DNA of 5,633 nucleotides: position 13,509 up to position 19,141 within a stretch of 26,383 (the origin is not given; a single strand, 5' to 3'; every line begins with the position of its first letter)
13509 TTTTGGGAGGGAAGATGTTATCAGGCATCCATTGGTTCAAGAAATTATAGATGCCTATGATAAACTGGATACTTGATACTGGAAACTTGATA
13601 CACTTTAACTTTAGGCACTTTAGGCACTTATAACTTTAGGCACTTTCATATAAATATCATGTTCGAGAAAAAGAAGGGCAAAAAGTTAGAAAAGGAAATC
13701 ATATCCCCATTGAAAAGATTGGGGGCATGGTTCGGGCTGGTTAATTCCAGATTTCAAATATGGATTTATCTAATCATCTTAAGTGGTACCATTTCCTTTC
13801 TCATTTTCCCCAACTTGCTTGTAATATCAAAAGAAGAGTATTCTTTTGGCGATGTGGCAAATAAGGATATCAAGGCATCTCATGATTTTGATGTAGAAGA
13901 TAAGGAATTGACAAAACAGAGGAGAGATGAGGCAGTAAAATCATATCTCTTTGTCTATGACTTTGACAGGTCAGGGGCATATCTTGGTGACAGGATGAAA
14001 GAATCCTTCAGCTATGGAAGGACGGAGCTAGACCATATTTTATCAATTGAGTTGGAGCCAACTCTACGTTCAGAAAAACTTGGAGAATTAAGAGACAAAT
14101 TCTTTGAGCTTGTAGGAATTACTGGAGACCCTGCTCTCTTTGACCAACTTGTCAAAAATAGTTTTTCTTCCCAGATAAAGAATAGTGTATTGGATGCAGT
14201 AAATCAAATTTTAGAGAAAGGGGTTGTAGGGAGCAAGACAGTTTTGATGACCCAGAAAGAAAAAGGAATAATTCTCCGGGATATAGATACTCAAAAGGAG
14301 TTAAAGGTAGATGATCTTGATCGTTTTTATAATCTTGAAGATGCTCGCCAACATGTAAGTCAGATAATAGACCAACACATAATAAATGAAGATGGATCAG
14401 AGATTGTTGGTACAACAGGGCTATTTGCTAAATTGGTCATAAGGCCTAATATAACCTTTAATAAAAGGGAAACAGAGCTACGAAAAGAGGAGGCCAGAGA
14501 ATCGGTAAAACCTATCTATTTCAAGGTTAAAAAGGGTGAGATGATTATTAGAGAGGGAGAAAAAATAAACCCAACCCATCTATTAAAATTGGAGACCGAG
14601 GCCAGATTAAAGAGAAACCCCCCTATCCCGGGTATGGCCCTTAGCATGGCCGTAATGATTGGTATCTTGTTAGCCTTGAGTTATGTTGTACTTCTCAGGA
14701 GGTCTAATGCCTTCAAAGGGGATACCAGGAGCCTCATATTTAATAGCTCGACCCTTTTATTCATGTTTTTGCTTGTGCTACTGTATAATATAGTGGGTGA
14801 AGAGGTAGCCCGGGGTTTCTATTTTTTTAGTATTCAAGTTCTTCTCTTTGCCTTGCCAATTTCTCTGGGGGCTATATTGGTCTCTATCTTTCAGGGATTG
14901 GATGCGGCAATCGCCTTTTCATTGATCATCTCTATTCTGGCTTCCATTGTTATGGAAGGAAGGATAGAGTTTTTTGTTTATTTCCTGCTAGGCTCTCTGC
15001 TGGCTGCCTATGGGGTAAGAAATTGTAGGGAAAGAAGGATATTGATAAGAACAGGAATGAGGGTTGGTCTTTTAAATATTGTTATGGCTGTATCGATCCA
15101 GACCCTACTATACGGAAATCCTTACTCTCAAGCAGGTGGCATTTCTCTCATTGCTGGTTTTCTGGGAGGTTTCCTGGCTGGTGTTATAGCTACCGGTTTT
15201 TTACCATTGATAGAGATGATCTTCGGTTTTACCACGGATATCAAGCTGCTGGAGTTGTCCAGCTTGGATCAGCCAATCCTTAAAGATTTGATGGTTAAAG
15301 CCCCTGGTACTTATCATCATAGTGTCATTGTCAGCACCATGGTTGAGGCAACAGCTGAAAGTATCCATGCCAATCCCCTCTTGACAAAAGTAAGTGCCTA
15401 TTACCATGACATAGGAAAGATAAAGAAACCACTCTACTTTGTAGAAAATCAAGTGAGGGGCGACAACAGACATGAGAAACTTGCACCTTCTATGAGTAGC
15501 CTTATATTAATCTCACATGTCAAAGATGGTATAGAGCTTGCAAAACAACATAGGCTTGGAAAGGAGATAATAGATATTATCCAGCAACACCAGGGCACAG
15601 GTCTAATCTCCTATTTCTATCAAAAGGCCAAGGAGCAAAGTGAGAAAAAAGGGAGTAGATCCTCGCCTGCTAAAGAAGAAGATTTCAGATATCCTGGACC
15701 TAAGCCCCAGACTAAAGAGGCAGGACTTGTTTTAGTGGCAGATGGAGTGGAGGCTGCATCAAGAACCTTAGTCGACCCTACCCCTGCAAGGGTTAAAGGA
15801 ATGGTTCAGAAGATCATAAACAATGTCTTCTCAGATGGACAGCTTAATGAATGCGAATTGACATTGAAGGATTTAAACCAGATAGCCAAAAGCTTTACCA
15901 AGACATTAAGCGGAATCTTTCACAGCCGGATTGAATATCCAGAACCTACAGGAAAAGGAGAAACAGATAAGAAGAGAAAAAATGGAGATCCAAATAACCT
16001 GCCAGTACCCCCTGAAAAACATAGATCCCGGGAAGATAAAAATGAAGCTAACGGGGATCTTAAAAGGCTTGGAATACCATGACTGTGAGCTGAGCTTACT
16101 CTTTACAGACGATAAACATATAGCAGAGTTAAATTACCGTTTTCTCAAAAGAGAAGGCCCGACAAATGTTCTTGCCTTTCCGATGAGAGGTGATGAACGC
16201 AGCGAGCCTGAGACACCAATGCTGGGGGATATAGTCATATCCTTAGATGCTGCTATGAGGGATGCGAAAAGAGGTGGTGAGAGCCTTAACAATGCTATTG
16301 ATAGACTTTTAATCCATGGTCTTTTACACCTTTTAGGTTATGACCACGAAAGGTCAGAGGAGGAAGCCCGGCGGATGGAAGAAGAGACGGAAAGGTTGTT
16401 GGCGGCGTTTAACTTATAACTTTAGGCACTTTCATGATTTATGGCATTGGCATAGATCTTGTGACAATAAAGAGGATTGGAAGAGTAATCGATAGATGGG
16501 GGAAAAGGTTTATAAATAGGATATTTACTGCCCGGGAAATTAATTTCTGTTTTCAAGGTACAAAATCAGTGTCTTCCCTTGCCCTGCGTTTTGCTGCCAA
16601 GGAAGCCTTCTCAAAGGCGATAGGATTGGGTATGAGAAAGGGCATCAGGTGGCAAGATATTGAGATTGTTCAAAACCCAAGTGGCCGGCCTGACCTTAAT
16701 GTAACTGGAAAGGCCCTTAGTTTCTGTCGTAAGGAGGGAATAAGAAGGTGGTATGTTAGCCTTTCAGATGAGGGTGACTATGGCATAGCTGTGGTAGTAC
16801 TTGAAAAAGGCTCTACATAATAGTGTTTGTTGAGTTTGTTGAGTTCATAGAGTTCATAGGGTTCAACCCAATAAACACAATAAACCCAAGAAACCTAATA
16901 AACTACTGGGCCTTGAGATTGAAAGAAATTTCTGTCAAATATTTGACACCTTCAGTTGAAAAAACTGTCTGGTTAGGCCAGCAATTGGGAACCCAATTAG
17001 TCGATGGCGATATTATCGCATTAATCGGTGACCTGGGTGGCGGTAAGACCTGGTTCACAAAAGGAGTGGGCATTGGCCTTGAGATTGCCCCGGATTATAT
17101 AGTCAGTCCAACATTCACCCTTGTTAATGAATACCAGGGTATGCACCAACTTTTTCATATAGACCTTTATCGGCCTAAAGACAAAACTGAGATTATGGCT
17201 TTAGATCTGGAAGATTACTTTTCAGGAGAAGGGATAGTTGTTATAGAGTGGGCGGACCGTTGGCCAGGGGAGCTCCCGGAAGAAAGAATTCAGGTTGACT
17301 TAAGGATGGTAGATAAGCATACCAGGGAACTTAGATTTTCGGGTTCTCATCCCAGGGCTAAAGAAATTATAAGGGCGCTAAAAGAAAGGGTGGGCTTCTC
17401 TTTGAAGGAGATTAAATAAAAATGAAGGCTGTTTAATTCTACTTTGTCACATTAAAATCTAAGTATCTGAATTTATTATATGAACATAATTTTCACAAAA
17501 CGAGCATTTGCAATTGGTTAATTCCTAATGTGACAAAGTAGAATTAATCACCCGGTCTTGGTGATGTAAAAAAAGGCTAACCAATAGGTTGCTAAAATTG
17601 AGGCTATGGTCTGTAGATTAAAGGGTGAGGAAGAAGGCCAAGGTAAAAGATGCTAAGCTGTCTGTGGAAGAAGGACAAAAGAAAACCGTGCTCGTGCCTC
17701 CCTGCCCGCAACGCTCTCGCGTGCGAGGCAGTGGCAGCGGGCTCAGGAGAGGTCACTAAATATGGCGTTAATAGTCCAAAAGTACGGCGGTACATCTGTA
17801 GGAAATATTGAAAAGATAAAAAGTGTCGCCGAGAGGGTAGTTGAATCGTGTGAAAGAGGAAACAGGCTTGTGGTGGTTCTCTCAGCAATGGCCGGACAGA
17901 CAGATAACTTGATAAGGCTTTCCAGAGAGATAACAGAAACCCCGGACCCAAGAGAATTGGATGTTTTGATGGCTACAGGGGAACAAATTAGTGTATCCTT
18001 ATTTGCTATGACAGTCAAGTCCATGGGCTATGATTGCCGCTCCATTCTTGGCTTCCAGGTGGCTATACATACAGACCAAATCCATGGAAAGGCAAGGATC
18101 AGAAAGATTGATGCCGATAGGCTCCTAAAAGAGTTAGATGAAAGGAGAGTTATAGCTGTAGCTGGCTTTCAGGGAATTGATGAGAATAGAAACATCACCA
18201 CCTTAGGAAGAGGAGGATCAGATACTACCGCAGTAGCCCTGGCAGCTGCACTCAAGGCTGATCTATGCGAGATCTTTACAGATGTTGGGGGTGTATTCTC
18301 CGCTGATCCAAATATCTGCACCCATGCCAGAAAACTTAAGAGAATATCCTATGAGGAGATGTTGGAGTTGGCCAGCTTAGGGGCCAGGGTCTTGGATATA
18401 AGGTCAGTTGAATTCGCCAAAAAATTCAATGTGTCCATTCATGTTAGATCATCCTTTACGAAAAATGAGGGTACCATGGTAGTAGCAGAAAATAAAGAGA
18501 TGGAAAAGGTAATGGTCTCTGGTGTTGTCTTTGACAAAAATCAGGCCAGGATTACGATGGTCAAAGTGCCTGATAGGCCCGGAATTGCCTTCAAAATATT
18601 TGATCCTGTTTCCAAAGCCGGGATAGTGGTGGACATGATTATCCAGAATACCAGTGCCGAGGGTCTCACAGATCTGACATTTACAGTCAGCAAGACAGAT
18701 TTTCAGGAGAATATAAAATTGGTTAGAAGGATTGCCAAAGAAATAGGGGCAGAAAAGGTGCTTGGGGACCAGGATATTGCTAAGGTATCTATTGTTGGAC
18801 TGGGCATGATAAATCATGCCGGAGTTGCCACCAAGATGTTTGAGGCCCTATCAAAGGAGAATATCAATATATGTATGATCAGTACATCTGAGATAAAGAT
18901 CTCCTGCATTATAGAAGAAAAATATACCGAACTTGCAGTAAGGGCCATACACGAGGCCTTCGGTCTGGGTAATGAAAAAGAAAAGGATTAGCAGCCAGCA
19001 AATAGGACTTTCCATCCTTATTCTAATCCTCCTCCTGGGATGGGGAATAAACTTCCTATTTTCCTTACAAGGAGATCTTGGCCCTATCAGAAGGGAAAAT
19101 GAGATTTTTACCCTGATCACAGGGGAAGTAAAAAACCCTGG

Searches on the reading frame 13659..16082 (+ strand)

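Call 25: search_protein_families(library=pfam, proteins=[window:13659-16082:+], max_evalue=0.001)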
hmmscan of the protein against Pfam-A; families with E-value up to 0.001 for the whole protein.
window:13659-16082:+ (807 aa): 3 families
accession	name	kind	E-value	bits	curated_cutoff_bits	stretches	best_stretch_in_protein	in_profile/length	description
PF07697.16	7TMR-HDED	-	9.4e-39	134.1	27.6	1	63-312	2-218/224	7TM-HD extracellular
PF07698.17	7TM-7TMR_HD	-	7.8e-30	104.7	29.4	1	327-526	4-190/190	7TM receptor with intracellular HD hydrolase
PF01966.28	HD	-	1.1e-12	48.7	22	1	551-699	1-115/116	HD domain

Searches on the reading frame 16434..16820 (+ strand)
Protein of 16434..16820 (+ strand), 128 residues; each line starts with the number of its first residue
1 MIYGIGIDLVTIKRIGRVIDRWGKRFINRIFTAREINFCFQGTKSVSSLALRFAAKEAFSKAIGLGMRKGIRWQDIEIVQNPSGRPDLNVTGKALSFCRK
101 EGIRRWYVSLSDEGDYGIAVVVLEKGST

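Call 25: search_protein_families(library=pfam, proteins=[window:16434-16820:+], max_evalue=0.001)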
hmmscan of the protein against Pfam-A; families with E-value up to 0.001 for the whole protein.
window:16434-16820:+ (128 aa): 1 family
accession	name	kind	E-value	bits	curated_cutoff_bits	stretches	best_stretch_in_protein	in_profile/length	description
PF01648.25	ACPS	-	1e-20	74.3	25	1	4-121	1-111/111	4'-phosphopantetheinyl transferase superfamily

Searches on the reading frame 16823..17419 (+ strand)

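Call 25: search_protein_families(library=pfam, proteins=[window:16823-17419:+], max_evalue=0.001)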
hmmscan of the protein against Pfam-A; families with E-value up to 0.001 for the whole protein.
window:16823-17419:+ (198 aa): 1 family
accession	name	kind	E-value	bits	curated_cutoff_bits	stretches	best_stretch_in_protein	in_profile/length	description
PF02367.23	TsaE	-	3.3e-34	118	26.6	1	43-169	2-127/128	Threonylcarbamoyl adenosine biosynthesis protein TsaE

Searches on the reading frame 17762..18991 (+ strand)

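Call 25: search_protein_families(library=pfam, proteins=[window:17762-18991:+], max_evalue=0.001)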
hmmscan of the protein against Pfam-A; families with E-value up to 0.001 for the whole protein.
window:17762-18991:+ (409 aa): 4 families
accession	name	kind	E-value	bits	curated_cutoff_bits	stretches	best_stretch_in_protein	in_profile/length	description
PF00696.33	AA_kinase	-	7.1e-49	167.1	24.9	1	3-230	2-234/234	Amino acid kinase family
PF22468.2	ACT_9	-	7.3e-34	115.8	27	2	342-400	1-61/61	ACT domain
PF13840.12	ACT_7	-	2.4e-19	69.4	27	1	336-398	3-65/65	ACT domain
PF01842.31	ACT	-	2e-14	53.5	27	1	266-326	4-63/66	ACT domain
